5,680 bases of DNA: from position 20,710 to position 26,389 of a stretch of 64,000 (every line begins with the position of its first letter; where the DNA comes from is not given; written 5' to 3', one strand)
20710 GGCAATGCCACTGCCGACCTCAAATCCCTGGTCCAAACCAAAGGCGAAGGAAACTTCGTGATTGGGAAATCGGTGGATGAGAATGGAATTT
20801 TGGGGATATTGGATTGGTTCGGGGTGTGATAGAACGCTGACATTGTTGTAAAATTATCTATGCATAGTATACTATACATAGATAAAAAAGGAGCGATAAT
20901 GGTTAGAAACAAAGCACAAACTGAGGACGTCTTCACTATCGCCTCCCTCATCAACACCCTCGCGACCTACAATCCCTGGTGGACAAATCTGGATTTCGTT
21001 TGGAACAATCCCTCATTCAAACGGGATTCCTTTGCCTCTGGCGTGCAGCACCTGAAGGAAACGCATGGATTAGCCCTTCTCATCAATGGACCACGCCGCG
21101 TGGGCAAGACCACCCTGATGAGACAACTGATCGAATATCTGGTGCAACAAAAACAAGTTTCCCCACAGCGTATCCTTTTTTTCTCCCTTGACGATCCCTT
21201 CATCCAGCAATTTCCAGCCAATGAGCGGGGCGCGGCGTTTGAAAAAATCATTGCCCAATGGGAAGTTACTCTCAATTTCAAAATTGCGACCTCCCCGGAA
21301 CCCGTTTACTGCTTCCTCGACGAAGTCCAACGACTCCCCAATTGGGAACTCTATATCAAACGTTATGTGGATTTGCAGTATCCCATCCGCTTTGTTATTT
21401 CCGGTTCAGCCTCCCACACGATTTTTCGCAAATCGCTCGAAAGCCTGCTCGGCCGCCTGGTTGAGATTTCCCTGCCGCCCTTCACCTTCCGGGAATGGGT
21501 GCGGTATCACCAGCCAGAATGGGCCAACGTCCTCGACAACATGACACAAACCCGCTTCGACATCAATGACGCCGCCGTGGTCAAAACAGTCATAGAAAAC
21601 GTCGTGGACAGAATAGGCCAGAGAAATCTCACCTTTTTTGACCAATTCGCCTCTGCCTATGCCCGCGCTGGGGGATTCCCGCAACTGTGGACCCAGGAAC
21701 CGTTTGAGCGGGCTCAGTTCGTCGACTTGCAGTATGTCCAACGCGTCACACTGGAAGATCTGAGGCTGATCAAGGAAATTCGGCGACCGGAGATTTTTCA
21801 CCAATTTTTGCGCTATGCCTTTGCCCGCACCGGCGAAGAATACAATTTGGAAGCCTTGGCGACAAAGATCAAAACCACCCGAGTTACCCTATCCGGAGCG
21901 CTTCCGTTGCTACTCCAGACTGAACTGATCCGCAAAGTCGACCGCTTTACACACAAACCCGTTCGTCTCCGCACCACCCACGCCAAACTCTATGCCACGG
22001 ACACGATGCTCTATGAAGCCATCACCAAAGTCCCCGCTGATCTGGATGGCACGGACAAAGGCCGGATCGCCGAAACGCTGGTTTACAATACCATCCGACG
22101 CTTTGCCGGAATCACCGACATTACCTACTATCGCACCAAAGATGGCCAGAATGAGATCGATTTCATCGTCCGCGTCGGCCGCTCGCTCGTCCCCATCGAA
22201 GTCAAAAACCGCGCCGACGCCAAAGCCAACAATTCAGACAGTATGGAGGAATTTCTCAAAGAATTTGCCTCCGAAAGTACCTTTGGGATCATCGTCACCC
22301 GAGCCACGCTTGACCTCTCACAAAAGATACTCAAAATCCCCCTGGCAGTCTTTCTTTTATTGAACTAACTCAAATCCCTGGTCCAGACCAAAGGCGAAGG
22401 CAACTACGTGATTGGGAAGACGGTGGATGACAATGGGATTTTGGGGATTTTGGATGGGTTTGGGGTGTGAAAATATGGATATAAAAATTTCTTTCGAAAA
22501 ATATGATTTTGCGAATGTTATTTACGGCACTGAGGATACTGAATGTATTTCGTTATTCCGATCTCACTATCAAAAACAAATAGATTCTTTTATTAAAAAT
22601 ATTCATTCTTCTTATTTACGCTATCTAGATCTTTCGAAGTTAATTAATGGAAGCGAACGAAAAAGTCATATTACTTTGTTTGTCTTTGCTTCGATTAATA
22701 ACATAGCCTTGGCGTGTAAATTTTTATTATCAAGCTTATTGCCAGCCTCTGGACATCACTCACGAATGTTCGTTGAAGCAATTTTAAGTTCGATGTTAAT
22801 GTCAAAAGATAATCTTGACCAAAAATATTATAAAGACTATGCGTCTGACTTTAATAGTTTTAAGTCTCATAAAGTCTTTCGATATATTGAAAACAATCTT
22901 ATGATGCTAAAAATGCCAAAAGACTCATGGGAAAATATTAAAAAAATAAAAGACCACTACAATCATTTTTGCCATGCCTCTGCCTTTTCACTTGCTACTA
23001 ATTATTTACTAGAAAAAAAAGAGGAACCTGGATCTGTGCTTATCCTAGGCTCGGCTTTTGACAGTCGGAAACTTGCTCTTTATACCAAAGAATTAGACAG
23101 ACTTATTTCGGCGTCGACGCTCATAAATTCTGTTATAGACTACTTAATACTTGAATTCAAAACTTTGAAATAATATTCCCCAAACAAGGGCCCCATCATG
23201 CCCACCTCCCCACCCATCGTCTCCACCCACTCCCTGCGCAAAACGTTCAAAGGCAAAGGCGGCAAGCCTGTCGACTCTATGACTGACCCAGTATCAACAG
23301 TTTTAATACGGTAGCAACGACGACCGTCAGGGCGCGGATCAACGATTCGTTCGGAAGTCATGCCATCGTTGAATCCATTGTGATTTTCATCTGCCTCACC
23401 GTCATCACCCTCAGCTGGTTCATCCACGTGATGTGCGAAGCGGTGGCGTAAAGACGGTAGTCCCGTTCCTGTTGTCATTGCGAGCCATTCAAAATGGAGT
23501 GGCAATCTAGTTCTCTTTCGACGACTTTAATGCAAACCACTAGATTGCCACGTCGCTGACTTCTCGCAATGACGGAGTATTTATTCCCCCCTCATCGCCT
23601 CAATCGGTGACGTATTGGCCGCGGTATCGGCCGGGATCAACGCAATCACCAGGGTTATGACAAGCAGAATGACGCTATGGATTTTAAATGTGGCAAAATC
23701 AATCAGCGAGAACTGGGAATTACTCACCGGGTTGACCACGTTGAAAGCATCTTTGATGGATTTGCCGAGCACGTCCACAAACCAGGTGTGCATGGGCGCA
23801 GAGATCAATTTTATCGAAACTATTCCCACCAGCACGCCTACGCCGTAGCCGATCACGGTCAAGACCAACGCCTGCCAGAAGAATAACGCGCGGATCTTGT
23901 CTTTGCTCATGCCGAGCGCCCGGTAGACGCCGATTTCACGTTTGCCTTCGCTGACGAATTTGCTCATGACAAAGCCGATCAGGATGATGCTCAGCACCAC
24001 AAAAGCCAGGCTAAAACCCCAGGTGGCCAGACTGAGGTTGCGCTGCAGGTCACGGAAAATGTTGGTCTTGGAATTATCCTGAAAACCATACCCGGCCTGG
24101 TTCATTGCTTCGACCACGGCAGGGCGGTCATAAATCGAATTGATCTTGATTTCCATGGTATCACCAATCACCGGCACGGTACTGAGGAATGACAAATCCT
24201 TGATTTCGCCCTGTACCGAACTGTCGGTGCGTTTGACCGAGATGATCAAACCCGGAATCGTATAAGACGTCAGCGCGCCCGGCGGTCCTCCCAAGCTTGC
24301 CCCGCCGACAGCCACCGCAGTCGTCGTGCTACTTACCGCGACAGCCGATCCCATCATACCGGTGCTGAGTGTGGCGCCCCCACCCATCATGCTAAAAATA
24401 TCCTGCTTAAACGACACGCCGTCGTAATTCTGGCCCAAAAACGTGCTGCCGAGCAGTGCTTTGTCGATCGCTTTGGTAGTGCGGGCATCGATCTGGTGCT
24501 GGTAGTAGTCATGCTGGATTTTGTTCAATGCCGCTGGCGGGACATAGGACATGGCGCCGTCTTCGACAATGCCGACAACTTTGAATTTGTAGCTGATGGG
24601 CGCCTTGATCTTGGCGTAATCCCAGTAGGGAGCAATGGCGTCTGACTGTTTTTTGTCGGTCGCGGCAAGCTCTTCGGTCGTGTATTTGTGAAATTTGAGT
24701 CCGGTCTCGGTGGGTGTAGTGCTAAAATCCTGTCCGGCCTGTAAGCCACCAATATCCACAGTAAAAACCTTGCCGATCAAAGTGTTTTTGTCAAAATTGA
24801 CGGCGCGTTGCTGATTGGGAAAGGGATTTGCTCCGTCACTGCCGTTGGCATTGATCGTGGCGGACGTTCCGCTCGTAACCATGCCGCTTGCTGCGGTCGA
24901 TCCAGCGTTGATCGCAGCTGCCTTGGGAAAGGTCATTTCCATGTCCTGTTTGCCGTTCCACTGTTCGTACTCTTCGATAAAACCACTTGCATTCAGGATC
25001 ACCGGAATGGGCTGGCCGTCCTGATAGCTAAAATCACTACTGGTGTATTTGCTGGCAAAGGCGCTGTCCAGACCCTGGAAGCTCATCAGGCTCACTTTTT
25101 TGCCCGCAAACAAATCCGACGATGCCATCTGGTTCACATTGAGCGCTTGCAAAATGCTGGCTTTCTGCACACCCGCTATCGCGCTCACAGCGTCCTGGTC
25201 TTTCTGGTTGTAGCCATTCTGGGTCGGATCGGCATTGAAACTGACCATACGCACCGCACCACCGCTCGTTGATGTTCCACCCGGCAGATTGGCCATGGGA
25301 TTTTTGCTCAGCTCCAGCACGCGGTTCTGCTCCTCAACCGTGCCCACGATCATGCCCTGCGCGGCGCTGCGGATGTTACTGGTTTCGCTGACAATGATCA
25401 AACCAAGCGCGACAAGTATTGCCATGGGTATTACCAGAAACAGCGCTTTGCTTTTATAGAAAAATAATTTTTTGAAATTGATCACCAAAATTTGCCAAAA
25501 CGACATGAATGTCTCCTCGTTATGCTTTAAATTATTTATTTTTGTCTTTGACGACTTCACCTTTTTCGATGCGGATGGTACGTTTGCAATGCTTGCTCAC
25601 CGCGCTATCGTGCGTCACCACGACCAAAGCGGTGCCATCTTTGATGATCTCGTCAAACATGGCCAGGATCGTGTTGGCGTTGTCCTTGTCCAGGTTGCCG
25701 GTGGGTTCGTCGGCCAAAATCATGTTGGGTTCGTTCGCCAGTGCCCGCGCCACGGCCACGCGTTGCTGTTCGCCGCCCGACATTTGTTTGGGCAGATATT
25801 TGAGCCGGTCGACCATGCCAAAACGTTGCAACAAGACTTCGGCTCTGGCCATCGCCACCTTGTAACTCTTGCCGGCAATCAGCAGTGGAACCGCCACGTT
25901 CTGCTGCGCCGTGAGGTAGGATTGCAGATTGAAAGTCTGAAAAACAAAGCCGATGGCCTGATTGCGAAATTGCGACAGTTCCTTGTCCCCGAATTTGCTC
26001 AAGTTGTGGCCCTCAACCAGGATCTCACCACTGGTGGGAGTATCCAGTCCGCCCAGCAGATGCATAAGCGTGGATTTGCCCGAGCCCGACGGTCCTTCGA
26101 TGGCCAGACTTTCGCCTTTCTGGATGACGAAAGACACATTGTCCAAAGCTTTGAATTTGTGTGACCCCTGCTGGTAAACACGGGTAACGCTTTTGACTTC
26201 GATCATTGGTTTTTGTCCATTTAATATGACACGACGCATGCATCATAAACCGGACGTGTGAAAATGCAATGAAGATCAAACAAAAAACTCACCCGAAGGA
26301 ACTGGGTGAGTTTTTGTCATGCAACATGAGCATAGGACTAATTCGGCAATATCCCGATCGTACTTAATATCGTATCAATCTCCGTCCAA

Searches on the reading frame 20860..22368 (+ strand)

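Call 57: search_protein_families(library=pfam, proteins=[window:20860-22368:+], max_evalue=0.001)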
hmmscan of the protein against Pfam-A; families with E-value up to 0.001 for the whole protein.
window:20860-22368:+ (502 aa): 3 families
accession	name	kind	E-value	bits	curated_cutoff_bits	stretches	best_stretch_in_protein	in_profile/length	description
PF13173.12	AAA_14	-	2.7e-30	105.5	27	1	72-213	4-128/129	AAA domain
PF13635.12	DUF4143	-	2.7e-24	86.2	28.1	1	299-450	2-159/160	Domain of unknown function (DUF4143)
PF01637.24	ATPase_2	-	0.00013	22.2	33.2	1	67-121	17-68/225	ATPase domain predominantly from Archaea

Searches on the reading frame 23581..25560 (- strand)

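Call 57: search_protein_families(library=pfam, proteins=[window:23581-25560:-], max_evalue=0.001)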
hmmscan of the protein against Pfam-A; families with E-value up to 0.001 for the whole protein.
window:23581-25560:- (659 aa): 1 family
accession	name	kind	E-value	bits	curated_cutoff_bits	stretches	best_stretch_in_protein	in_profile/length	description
PF02687.27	FtsX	-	1.4e-16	61.1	25.5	1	516-652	3-120/120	FtsX-like permease C-terminal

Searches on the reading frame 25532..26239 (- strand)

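Call 58: search_protein_families(library=pfam, proteins=[window:25532-26239:-], max_evalue=0.001)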
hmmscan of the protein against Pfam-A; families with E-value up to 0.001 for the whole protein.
window:25532-26239:- (235 aa): 3 families
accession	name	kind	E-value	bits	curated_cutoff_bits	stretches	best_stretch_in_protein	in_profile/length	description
PF00005.33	ABC_tran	-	3.9e-35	121.9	25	1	32-180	1-136/137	ABC transporter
PF02463.25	SMC_N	-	3.3e-07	30.4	40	1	147-226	131-213/220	RecF/RecN/SMC N terminal domain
PF13555.12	AAA_29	-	0.00055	20.1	27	0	33-59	13-39/61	P-loop containing region of AAA domain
